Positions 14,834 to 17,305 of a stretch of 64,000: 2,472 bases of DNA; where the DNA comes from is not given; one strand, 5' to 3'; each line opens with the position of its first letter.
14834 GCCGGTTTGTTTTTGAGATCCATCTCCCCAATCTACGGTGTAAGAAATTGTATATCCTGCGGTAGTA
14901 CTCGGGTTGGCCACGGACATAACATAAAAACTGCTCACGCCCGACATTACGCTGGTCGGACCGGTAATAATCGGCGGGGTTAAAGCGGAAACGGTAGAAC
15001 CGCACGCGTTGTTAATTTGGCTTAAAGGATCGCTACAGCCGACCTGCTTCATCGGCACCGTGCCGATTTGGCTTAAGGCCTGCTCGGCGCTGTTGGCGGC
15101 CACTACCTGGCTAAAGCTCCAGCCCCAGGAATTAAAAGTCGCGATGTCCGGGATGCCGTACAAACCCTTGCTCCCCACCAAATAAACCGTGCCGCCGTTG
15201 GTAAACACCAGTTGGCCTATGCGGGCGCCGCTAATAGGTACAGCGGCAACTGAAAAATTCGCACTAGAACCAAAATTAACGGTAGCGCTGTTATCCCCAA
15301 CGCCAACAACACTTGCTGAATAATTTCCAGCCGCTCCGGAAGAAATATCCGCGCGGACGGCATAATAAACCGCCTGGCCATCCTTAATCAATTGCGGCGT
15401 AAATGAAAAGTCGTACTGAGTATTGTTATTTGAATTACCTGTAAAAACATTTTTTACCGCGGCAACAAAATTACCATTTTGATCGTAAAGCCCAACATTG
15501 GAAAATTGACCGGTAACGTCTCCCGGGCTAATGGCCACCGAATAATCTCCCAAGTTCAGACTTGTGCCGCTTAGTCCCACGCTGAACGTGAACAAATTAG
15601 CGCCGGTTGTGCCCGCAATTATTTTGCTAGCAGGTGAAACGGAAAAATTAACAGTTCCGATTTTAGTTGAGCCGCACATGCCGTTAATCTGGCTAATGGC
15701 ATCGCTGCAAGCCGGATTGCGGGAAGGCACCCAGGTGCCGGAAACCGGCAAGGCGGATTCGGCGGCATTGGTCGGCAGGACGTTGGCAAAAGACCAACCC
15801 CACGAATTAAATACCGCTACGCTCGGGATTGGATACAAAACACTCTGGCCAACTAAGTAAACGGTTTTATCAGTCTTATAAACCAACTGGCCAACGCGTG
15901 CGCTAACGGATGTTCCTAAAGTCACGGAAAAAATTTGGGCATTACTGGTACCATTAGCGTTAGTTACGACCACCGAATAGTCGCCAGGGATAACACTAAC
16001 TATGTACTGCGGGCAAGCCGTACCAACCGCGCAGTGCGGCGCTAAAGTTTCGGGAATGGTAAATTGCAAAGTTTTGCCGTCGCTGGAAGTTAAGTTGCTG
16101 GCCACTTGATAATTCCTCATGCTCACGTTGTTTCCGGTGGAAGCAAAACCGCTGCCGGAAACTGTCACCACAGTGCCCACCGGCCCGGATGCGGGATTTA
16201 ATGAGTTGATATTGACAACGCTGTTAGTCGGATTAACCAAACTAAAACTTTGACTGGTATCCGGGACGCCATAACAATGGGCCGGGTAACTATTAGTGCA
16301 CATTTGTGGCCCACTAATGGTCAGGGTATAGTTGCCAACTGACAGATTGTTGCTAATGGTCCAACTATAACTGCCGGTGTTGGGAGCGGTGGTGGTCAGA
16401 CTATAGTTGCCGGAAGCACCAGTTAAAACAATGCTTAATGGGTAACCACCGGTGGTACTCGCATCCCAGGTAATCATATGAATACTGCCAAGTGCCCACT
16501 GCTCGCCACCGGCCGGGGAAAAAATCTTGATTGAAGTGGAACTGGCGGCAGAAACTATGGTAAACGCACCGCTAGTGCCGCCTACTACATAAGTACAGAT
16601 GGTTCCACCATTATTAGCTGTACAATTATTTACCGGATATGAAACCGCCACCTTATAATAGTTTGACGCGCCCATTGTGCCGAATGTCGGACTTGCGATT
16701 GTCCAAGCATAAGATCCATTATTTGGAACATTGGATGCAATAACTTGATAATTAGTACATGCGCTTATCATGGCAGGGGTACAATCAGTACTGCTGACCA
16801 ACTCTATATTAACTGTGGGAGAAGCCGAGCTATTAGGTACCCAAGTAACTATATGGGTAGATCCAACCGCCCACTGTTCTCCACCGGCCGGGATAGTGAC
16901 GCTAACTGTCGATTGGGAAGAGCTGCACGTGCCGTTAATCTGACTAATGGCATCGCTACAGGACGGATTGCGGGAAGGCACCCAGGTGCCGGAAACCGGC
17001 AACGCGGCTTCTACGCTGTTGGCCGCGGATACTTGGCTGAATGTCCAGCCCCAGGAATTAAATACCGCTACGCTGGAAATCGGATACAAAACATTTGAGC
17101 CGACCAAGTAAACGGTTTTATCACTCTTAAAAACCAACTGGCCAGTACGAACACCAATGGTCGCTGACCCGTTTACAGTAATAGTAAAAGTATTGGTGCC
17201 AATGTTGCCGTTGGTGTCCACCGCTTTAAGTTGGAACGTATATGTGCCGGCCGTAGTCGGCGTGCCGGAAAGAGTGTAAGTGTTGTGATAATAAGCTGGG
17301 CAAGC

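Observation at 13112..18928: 1938-aa Ser/Thr-rich surface protein with a previously unrecognised ~80-aa tandem module, next to a possible GT-C glycosyltransferase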

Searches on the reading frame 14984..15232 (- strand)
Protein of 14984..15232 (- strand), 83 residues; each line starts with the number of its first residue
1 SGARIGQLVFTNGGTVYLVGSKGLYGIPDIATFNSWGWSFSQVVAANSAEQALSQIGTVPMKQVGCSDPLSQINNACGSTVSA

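Call 71: search_protein_families(library=phrogs, proteins=[window:14984-15232:-], max_evalue=0.1)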
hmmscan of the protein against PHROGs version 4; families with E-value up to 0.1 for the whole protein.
seq(83 aa): 1 family
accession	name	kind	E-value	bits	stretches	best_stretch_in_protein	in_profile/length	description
phrog_15437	-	tail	0.045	13.3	1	33-75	45-87/656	tail fiber protein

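Call 78: search_dna_similar(query=window:14984-15232:-, collection=phages, mode=protein, max_evalue=0.01, max_rows=15)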
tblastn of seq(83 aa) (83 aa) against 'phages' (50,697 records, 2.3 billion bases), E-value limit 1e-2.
No match.
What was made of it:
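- Closest known: PHROG 9616 and ~100-aa hypothetical proteins of Streptomyces jumbo phages. Different: The window's module itself matches only weakly (E 0.013) and gives no tblastn hit to phages (call 78).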

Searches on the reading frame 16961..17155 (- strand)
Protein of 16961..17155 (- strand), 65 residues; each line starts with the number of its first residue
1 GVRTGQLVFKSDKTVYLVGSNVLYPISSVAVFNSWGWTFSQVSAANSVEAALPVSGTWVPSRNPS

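Call 45: search_solved_structures(query=A4, max_evalue=10, show_alignments=3)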
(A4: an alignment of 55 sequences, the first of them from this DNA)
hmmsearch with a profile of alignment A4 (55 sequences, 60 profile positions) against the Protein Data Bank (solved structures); distinct sequences matched with E-value up to 10: 11.
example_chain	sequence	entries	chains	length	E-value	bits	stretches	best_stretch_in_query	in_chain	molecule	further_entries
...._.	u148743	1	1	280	0.00026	24.1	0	3-32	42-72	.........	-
3wwa_A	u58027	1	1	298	0.002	21.2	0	3-21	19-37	Pizza7H protein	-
3ww9_A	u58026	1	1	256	0.0029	20.7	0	3-21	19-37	pizza6 protein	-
7zph_A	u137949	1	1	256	0.012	18.7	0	3-22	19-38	Pizza6-TNK-RSH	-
3ww8_A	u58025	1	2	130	0.032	17.4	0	3-21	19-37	Pizza3 protein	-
3ww7_A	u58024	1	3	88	0.28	14.3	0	3-21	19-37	Pizza2 protein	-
4zcn_A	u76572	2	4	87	0.41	13.8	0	3-21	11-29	nvPizza2-S16S58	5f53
3wwb_A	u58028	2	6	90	0.5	13.5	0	3-21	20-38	Pizza2-SR protein | pizza2sr-pb protein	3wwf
3hxj_A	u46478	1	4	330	0.82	12.8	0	9-26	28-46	Pyrrolo-quinoline quinone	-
4kk7_A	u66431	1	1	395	0.84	12.8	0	14-38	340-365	ESX-1 secretion system protein eccB1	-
3x3m_A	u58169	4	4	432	1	12.5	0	14-38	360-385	ESX-1 secretion system protein EccB1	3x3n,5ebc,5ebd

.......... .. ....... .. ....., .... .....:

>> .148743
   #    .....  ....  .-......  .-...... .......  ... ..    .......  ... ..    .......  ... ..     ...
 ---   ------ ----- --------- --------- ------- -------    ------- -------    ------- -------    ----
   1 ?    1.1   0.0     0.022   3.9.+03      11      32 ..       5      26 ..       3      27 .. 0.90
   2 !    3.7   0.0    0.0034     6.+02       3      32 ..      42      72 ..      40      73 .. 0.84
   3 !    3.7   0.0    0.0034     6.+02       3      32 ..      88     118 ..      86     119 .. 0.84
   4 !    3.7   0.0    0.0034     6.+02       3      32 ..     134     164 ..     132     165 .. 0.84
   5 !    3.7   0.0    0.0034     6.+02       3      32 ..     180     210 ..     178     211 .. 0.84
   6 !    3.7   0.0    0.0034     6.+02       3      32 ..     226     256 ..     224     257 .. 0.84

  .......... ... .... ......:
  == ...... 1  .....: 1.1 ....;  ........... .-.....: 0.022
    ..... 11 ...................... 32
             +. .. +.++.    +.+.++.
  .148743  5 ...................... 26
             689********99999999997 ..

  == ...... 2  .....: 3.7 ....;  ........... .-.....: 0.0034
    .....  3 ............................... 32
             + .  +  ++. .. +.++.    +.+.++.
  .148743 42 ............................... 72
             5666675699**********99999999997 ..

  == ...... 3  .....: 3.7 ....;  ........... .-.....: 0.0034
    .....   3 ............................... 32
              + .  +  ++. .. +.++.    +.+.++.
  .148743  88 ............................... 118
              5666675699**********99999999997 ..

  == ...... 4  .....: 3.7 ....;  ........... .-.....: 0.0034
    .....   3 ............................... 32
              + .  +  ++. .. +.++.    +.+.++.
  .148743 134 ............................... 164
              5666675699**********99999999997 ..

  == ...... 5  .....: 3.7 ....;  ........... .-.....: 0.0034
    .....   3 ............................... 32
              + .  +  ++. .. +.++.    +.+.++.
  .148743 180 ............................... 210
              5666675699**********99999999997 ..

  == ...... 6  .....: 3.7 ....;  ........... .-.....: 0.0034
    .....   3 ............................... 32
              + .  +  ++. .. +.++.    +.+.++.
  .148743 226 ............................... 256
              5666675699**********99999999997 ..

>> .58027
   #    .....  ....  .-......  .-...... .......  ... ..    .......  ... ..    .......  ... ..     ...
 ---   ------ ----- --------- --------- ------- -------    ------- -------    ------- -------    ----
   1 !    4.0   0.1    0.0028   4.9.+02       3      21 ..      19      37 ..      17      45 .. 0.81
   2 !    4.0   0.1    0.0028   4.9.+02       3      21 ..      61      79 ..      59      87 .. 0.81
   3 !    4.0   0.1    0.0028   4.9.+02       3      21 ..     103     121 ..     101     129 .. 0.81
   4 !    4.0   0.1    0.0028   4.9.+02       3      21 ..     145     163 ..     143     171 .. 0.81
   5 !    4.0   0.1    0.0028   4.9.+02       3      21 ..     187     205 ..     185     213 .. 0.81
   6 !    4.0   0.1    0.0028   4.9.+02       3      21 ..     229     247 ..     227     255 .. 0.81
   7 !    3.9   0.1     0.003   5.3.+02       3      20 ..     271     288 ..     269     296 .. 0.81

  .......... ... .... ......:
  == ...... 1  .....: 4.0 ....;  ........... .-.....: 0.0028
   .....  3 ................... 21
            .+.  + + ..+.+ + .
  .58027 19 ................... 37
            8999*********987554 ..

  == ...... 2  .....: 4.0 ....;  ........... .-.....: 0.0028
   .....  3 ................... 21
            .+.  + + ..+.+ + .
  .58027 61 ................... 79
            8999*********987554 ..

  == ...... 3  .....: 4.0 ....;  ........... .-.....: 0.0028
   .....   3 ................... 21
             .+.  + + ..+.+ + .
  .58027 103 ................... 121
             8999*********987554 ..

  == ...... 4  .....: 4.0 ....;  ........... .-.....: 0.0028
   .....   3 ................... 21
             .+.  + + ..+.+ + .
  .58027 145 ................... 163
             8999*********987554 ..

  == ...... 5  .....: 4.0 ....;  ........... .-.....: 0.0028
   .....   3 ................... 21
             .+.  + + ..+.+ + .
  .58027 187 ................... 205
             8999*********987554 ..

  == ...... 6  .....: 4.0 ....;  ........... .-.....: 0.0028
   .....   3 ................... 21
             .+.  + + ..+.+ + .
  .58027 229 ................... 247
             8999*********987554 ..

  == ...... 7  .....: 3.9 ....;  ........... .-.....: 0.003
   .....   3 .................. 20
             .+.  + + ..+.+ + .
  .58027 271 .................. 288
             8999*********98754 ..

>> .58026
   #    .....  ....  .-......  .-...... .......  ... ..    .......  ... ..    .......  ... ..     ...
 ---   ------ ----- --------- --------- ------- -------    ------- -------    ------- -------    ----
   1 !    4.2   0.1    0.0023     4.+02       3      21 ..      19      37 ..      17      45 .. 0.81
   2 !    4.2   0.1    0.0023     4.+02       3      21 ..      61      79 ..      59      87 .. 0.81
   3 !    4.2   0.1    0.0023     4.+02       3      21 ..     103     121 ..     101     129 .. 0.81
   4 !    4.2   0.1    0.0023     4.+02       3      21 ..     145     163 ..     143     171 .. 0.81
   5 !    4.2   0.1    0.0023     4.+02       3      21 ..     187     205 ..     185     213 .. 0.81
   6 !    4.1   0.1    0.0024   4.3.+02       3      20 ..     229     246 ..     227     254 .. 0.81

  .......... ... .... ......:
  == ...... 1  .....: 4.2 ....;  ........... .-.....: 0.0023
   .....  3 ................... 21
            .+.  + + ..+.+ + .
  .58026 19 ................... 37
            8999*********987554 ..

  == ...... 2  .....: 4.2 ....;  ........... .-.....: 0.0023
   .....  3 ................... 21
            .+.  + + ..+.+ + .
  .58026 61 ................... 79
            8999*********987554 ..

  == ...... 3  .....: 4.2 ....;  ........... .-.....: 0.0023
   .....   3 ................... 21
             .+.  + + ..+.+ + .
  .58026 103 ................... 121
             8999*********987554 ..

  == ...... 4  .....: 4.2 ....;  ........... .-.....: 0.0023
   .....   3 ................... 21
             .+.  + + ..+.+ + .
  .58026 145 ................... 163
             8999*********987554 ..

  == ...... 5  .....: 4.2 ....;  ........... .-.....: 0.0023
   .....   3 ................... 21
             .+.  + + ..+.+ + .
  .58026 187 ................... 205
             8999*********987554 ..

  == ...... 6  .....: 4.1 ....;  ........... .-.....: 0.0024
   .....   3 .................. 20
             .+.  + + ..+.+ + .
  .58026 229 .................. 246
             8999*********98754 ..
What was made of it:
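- On EccB-type repeat / PlyCB-like fold: The broad-family profile against PDB sequences gives E 0.84-1 for EccB1 (call 45).
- Closest known: EccB repeat domains. Different: The profile-to-sequence E-value is 0.84 (call 45), and there is no Pfam EccB hit.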
